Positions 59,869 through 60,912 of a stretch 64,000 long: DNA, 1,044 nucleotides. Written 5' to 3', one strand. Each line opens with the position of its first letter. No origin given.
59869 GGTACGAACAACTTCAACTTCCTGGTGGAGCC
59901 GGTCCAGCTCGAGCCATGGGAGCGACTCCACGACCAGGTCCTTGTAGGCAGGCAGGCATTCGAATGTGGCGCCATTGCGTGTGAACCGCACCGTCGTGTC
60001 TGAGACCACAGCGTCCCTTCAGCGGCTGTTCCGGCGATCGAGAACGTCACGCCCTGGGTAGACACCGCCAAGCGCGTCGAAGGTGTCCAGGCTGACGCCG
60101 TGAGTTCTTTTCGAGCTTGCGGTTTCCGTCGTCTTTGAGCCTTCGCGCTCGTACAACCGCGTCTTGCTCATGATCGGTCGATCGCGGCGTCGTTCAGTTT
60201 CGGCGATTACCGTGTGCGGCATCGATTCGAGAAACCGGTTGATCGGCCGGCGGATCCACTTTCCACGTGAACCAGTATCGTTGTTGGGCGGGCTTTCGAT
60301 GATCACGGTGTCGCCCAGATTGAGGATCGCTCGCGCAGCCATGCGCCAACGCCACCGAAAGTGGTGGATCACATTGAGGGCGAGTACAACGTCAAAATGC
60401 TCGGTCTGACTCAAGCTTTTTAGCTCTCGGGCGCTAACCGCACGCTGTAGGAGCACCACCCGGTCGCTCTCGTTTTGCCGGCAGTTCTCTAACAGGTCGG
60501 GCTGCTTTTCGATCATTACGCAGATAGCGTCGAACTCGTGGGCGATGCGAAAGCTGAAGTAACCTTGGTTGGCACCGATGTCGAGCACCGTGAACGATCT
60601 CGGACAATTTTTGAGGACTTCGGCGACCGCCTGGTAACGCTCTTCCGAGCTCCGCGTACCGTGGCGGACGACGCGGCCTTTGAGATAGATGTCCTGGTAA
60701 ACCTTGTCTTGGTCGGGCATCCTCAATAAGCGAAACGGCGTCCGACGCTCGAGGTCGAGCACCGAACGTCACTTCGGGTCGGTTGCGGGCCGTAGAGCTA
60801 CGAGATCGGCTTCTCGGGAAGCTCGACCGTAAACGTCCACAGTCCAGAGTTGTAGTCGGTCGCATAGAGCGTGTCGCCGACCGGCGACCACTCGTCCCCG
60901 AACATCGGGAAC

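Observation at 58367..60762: Kdo-kinase-family gene flanked by two SAM methyltransferases: candidate LPS inner-core modification cassette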

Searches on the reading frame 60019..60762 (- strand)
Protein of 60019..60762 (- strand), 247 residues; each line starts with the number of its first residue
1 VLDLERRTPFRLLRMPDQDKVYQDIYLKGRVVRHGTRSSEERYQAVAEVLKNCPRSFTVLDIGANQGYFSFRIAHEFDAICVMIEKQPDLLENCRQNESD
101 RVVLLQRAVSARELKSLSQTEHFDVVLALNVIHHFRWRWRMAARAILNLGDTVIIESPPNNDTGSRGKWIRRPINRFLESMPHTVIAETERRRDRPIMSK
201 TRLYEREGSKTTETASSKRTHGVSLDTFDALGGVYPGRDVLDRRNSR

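Call 3: search_protein_families(library=pfam, proteins=[window:60019-60762:-], max_evalue=0.01)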
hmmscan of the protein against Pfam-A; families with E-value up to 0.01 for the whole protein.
window:60019-60762:- (247 aa): 7 families
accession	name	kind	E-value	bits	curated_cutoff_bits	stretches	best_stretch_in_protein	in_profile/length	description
PF08242.18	Methyltransf_12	-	5.2e-08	34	30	1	60-139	1-82/98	Methyltransferase domain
PF13649.12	Methyltransf_25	-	1.2e-07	32.7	27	1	59-144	1-87/97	Methyltransferase domain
PF13847.12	Methyltransf_31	-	3.3e-07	30.5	27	1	58-135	6-87/145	Methyltransferase domain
PF08241.18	Methyltransf_11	-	1.8e-06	29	21.2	1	60-142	1-79/95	Methyltransferase domain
PF08003.17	Methyltransf_9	-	3.9e-05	23.2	23.8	1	40-136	101-196/315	Protein of unknown function (DUF1698)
PF13489.12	Methyltransf_23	-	0.00018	21.7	27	1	45-149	12-107/164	Methyltransferase domain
PF13679.12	Methyltransf_32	-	0.00046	20.6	27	1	43-129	10-108/143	Methyltransferase domain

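Call 4: search_protein_families(library=ncbifam, proteins=[window:60019-60762:-], max_evalue=0.01)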
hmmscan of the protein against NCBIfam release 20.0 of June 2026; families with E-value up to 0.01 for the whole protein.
window:60019-60762:- (247 aa): 11 families
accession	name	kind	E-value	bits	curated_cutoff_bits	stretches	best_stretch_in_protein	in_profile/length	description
NF011650.0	PRK15068.1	equivalog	2.9e-07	29.7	209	1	39-136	107-204/324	tRNA 5-methoxyuridine(34)/uridine 5-oxyacetic acid(34) synthase CmoB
TIGR04290.1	meth_Rta_06860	hypoth_equivalog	7.5e-07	28.8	300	1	43-137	37-130/226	TIGR04290 family methyltransferase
TIGR01444.1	fkbM_fam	subfamily_domain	5.1e-06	27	37.7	1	58-113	1-61/143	FkbM family methyltransferase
TIGR00452.1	TIGR00452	equivalog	1.5e-05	24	275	1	39-136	102-198/316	tRNA 5-methoxyuridine(34)/uridine 5-oxyacetic acid(34) synthase CmoB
NF004452.0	PRK05785.1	equivalog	7e-05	22.4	207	1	40-133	36-121/228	hypothetical protein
TIGR01983.1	UbiG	equivalog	0.0002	20.7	102.95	1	52-136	46-130/228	bifunctional 2-polyprenyl-6-hydroxyphenol methylase/3-demethylubiquinol 3-O-methyltransferase UbiG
TIGR02021.1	BchM-ChlM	equivalog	0.00033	20.1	158.9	1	45-136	44-132/218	magnesium protoporphyrin IX methyltransferase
TIGR04325.1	MTase_LIC12133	subfamily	0.00061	19.1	80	1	16-159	19-164/234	methyltransferase, TIGR04325 family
TIGR04345.1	ovoA_Cterm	equivalog_domain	0.00064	19.3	170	0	43-80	30-66/242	putative 4-mercaptohistidine N1-methyltransferase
NF043040.1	corrin_prot_MT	hypoth_equivalog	0.00066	19.2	180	1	43-129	31-117/216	corrinoid protein-associated methyltransferase CpaM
NF004851.0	PRK06202.1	equivalog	0.0085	15.5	243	0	31-135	36-142/237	hypothetical protein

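Call 20: search_solved_structures(query=window:60019-60762:-, max_evalue=1)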
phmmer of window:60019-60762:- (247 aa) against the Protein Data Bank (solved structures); distinct sequences matched with E-value up to 1: 19.
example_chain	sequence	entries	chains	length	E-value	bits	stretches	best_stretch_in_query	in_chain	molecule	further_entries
4azw_A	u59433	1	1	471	0.001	21.5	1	20-135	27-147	WBDD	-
4uw0_A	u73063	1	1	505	0.0012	21.3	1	20-135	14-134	WBDD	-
4ax8_A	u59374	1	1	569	0.0015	21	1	20-135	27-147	WBDD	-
4azs_A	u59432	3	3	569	0.0015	21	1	20-135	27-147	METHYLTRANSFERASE WBDD | WBDD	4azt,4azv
3tfw_A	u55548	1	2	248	0.0021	20.5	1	34-163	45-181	Putative O-methyltransferase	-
9fcy_A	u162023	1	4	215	0.11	14.9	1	44-137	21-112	SAM-dependent methyltransferase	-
9fcd_A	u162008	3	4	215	0.11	14.9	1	44-137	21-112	SAM-dependent methyltransferase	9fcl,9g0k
9fd3_A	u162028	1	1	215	0.11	14.8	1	44-137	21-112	SAM-dependent methyltransferase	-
2mta_H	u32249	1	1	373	0.15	14.4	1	51-126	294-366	METHYLAMINE DEHYDROGENASE (HEAVY SUBUNIT)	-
7ct8_A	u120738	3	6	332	0.16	14.3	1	55-136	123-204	tRNA U34 carboxymethyltransferase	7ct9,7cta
2bbk_H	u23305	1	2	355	0.18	14.2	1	52-126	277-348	METHYLAMINE DEHYDROGENASE (HEAVY SUBUNIT)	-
4y5r_D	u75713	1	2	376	0.19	14.1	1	52-126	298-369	Methylamine dehydrogenase heavy chain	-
3pxw_D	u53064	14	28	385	0.2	14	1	52-126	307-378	Methylamine dehydrogenase heavy chain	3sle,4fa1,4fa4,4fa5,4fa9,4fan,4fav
2gc4_A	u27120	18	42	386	0.2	14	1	52-126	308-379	Methylamine dehydrogenase heavy chain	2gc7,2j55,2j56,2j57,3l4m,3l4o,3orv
1mg2_A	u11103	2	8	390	0.2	14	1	52-126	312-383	Methylamine dehydrogenase, heavy chain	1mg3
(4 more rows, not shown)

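Call 23: find_homologous_proteins(query=window:60019-60762:-, max_evalue=0.001)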
Query window:60019-60762:- (247 aa): 178 proteins with E <= 0.001 among 752 candidates; the best 120 are listed.
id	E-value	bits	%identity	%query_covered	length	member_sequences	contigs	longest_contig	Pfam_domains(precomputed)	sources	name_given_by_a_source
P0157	3.8e-151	519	100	94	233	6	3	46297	PF13847.13,PF13649.13,PF08241.19,PF08242.19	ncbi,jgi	jgi:SAM-dependent methyltransferase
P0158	6.5e-121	420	81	94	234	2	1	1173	PF13847.13,PF13649.13,PF08241.19,PF08242.19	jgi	jgi:SAM-dependent methyltransferase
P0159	2.6e-120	418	82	94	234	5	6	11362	PF13847.13,PF13649.13,PF08241.19,PF08242.19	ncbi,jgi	jgi:SAM-dependent methyltransferase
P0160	2.8e-118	411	81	94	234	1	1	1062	PF13847.13,PF13649.13,PF08241.19,PF08242.19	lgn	-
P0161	2.3e-115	402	80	94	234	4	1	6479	PF13847.13,PF13649.13,PF08241.19,PF08242.19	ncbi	ncbi:MAG: class I SAM-dependent methyltransferase [Gemmatimonadota bacterium]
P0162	5.5e-82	292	54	92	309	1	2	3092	-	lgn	-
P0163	8.4e-82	292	54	93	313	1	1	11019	PF13649.13,PF08242.19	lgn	-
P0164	2.7e-79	284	57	90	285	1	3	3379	-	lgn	-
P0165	1.3e-75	272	56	90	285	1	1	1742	PF13489.13,PF08242.19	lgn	-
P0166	8.6e-73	262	54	91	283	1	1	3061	PF13489.13,PF08242.19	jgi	-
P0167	6.1e-72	260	54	89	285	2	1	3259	PF13489.13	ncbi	-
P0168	2.5e-49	186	45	87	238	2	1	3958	PF13847.13,PF13489.13,PF08003.18,PF13649.13,PF08241.19,PF08242.19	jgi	jgi:cyclopropane fatty-acyl-phospholipid synthase-like methyltransferase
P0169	2.1e-45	173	38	89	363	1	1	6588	-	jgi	-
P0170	6.5e-45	171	44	82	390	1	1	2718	-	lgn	-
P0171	1.2e-44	170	43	96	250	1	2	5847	PF13489.13,PF13649.13,PF08242.19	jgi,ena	-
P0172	4.2e-43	165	43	93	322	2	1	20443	PF13847.13,PF13489.13,PF13649.13,PF08242.19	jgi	-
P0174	1.3e-42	164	37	86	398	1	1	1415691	-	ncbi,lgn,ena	-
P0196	3.9e-37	146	35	87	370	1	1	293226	PF13489.13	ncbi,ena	-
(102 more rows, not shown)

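Call 24: find_encoding_contigs(protein=P0174, flank=7000, max_places=1)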
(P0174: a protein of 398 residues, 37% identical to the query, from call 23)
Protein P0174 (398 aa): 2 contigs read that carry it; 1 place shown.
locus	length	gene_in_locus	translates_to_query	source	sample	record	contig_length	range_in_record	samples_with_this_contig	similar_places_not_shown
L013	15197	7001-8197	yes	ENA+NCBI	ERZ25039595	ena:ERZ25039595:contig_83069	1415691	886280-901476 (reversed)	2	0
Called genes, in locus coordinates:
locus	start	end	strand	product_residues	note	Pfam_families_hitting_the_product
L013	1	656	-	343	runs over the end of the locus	PF01068:DNA_ligase_A_M, PF04679:DNA_ligase_A_C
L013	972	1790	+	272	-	-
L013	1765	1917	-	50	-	-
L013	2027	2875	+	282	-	-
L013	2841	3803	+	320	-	-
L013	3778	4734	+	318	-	-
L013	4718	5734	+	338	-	PF00535:Glycos_transf_2, PF10111:Glyco_tranf_2_2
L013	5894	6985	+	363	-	PF00535:Glycos_transf_2 (faint)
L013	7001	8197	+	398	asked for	-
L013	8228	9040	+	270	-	-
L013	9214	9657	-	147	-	-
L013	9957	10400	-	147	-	-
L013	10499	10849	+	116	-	PF01710:HTH_Tnp_IS630, PF13384:HTH_23 (faint), PF13518:HTH_28 (faint), PF13551:HTH_29 (weak)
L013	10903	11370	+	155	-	PF13358:DDE_3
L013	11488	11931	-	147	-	-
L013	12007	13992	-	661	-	PF02518:HATPase_c, PF13589:HATPase_c_3, PF01119:DNA_mis_repair, PF08676:MutL_C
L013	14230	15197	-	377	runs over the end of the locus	PF00023:Ank (faint), PF12796:Ank_2 (faint), PF13637:Ank_4 (weak)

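Call 25: find_encoding_contigs(protein=P0172, flank=8000, max_places=1)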
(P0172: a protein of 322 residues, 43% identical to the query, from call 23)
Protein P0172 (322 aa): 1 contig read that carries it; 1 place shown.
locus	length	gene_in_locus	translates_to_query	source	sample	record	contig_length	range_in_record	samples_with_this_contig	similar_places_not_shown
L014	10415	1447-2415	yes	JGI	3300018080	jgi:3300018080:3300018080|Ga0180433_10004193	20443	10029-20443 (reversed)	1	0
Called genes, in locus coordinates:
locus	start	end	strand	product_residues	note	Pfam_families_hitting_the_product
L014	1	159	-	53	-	?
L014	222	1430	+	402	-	PF13649:Methyltransf_25 (faint)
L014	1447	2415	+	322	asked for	PF13489:Methyltransf_23 (weak), PF13847:Methyltransf_31 (weak), PF08242:Methyltransf_12 (weak), PF13649:Methyltransf_25 (weak)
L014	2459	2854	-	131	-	-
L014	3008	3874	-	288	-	PF01791:DeoC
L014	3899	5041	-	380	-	PF14397:ATPgrasp_ST (faint)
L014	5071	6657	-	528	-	PF03717:PBP_dimer, PF00905:Transpeptidase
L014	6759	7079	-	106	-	-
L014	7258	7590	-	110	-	-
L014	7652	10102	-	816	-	PF12796:Ank_2, PF00023:Ank (weak), PF12796:Ank_2, PF12796:Ank_2, PF12796:Ank_2, PF12796:Ank_2, PF22191:IBR_1, PF22605:IBR_2, +9 more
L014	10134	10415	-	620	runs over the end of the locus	PF12796:Ank_2, PF23745:ANK_LRRK2 (weak), PF13637:Ank_4 (weak), PF12796:Ank_2, PF13637:Ank_4, PF12796:Ank_2, PF13857:Ank_5, PF12796:Ank_2, +9 more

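Call 26: find_encoding_contigs(protein=P0196, flank=7000, max_places=1)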
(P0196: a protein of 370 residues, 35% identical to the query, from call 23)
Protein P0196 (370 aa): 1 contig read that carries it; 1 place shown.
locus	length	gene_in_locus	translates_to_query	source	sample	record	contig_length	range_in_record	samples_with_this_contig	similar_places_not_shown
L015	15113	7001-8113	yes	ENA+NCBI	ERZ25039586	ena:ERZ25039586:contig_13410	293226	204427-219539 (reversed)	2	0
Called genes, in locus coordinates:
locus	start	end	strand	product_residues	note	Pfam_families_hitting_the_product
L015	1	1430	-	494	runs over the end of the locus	PF00535:Glycos_transf_2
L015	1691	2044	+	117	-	-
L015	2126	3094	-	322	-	PF01391:Collagen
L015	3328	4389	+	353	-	PF01073:3Beta_HSD, PF01370:Epimerase, PF02719:Polysacc_synt_2, PF04321:RmlD_sub_bind, PF07993:NAD_binding_4, PF16363:GDP_Man_Dehyd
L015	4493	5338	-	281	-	PF00535:Glycos_transf_2, PF13641:Glyco_tranf_2_3 (weak)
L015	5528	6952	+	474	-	PF03721:UDPG_MGDP_dh_N, PF03807:F420_oxidored (faint), PF00984:UDPG_MGDP_dh, PF03720:UDPG_MGDP_dh_C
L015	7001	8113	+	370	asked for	PF13489:Methyltransf_23 (faint)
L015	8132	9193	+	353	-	PF00535:Glycos_transf_2 (faint)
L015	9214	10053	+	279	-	PF00535:Glycos_transf_2, PF10111:Glyco_tranf_2_2 (faint)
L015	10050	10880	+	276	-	PF00535:Glycos_transf_2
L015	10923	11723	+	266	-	PF00535:Glycos_transf_2, PF13641:Glyco_tranf_2_3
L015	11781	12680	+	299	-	PF01073:3Beta_HSD, PF01370:Epimerase, PF02719:Polysacc_synt_2, PF04321:RmlD_sub_bind, PF08659:KR (faint), PF13460:NAD_binding_10, PF16363:GDP_Man_Dehyd, PF07993:NAD_binding_4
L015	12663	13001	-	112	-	-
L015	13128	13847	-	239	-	-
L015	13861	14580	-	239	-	-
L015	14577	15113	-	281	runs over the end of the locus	PF15534:Ntox35 (weak)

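Call 36: search_solved_structures(query=A3, max_evalue=0.1, show_alignments=1)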
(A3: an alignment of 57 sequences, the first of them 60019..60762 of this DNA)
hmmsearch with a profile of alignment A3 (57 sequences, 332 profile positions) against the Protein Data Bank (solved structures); distinct sequences matched with E-value up to 0.1: 12.
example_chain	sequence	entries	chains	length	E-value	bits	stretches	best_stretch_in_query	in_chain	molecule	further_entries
4azw_A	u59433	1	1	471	7.3e-12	48.3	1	17-218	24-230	WBDD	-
4ax8_A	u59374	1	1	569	9.7e-12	47.9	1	17-218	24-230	WBDD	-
4azs_A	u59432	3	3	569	1e-11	47.8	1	17-218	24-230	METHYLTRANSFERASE WBDD | WBDD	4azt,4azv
4uw0_A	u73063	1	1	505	1.2e-11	47.5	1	18-218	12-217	WBDD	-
2r3s_A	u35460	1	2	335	0.0013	21.1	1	46-151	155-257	uncharacterized protein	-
9r9n_B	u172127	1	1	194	0.021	17.2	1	138-206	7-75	DUF4255 domain-containing protein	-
2gpy_A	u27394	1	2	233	0.04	16.3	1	52-92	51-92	O-methyltransferase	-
6p3m_A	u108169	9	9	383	0.052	15.9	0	58-82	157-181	tetrahydroprotoberberine N-methyltransferase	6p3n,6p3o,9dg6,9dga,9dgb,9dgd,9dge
4m36_A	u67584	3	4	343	0.063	15.6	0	40-107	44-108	Protein arginine N-methyltransferase 7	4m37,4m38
5eku_A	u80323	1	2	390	0.066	15.6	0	40-107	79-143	Arginine N-methyltransferase, putative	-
9dg9_A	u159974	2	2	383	0.076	15.4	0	58-82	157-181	Tetrahydroprotoberberine N-methyltransferase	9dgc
6gkv_A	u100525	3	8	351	0.082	15.2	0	58-143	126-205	Coclaurine N-methyltransferase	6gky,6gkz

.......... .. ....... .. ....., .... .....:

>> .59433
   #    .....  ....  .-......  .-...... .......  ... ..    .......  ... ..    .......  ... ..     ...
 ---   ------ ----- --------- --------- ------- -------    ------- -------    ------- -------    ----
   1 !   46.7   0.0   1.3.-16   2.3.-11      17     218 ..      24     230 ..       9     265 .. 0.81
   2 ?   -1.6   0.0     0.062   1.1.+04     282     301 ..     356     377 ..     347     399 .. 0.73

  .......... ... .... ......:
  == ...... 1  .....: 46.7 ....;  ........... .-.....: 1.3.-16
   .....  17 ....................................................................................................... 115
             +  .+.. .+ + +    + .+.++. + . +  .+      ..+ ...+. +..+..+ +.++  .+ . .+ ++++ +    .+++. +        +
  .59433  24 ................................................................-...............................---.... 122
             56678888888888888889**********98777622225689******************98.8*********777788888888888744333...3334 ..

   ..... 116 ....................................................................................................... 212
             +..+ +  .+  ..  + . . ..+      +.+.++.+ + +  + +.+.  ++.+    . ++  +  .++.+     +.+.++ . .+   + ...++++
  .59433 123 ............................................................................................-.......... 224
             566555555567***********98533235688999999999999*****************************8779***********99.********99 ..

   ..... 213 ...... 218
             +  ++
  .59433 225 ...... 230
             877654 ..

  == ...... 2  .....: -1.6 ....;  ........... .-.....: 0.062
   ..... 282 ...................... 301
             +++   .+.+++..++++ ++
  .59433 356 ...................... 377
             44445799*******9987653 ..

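Call 57: predict_structure(alignment_id=A6)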
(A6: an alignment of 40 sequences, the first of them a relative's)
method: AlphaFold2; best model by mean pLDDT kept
length: 313 residues; sequences in the alignment: 40
mean_pLDDT: 94.6   pTM: 0.93
mean pLDDT of the five models: 94.6, 94.2, 94.1, 93.5, 93.2
residues with pLDDT >= 90: 279; 70-90: 27; 50-70: 7; < 50: 0
segments of 3 or more residues with pLDDT < 50: none
pLDDT, mean of each block of 10 residues (from residue 1): 88 95 97 99 98 98 98 97 98 97 98 96 98 98 92 96 98 93 98 92 73 98 91 98 97 98 93 97 88 92 96 64
secondary structure, 60 per line:
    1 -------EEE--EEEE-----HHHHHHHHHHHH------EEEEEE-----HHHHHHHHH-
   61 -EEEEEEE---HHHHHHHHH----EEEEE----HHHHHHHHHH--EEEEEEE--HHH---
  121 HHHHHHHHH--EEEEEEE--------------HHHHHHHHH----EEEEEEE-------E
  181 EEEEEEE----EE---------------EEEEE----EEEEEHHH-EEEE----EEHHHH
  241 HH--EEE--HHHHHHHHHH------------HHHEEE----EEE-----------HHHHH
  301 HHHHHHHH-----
elements in order: E8-10 E13-16 H22-33 E40-45 H51-59 E62-68 H72-80 E85-89 H94-103 E106-112 H121-129 E132-138 H153-161 E166-172 E180-187 E209-213 E218-222 E227-230 H237-242 E245-247 H250-259 E275-277 E282-284 H296-308

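Call 72: find_related_loci(query=A3, collection=metagenome_contigs, flank=5000)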
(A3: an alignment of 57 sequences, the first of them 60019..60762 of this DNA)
Query A3 (247 aa) in metagenome_contigs; peptide patterns used: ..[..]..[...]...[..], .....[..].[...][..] (x = any residue, [..] = any of these).
600 stretches matched a pattern (row limit reached: there are more); 200 encode a relative of the query (tblastn E <= 1e-3); the best 80 are kept; 80 distinct loci.
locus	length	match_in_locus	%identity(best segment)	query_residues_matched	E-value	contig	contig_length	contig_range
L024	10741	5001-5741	91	1-247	6e-153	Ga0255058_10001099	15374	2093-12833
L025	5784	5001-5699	43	8-243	2e-52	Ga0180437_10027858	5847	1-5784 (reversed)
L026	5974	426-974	48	22-196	8e-50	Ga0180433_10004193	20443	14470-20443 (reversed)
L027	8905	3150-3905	36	22-243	1e-47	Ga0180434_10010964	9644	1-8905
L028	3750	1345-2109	38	22-244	1e-47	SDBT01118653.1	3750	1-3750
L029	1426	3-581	45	43-236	7e-47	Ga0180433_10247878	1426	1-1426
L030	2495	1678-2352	36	13-228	1e-44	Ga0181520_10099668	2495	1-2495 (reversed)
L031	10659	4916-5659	41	20-246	2e-47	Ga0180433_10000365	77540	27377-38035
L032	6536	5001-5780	38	22-243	3e-44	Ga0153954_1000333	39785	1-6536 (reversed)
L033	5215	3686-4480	34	20-247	7e-43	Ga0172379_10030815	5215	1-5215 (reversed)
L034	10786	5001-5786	35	22-244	2e-42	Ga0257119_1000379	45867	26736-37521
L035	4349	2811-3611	34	18-247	6e-41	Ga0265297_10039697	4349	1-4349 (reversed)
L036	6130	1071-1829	34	22-236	4e-41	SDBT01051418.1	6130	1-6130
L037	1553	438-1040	38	20-211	2e-41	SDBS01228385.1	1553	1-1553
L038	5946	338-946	38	22-212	2e-40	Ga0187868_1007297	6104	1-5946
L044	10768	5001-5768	36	22-244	9e-40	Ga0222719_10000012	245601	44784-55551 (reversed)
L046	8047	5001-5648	39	19-238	2e-37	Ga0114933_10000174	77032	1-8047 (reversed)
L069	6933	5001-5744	34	22-241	1e-32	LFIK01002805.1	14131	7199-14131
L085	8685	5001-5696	34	22-233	3e-31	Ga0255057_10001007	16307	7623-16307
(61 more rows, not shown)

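Call 83: search_protein_families(library=pfam, alignment_id=A7, max_evalue=0.00001)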
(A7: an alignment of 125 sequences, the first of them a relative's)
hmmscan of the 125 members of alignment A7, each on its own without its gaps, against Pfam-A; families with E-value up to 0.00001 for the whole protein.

A. member 1, L025:1-1863:- (621 aa): 3 families
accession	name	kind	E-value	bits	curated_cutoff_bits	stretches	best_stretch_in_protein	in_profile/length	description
PF02350.25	Epimerase_2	-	1.2e-98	330.7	30.6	1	32-373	7-347/347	UDP-N-acetylglucosamine 2-epimerase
PF03721.20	UDPG_MGDP_dh_N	-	4.2e-49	167.1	27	1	408-583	1-181/187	UDP-glucose/GDP-mannose dehydrogenase family, NAD binding domain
PF03446.21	NAD_binding_2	-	4.5e-06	27.2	21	0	409-538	1-108/161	NAD binding domain of 6-phosphogluconate dehydrogenase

B. families by the number of members that match (of 125 scanned): 145 families (the first 25 are shown)
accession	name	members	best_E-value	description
PF16363.11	GDP_Man_Dehyd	3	3e-101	GDP-mannose 4,6 dehydratase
PF01370.27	Epimerase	3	5.8e-61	NAD dependent epimerase/dehydratase family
PF02769.27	AIRS_C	3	2.5e-54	AIR synthase related protein, C-terminal domain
PF00586.29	AIRS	3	1.3e-45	AIR synthase related protein, N-terminal domain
PF00515.34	TPR_1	3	7.3e-37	Tetratricopeptide repeat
PF07719.23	TPR_2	3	6.7e-31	Tetratricopeptide repeat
PF13181.12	TPR_8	3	3.9e-26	Tetratricopeptide repeat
PF00534.26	Glycos_transf_1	3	2e-25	Glycosyl transferases group 1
PF13692.12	Glyco_trans_1_4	3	4.5e-22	Glycosyl transferases group 1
PF08242.18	Methyltransf_12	3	1.1e-20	Methyltransferase domain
PF13424.12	TPR_12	3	1.5e-20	Tetratricopeptide repeat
PF13649.12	Methyltransf_25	3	2.7e-19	Methyltransferase domain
PF13847.12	Methyltransf_31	3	3.8e-19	Methyltransferase domain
PF13414.12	TPR_11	3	1.9e-17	TPR repeat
PF04321.23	RmlD_sub_bind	3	2.6e-17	RmlD substrate binding domain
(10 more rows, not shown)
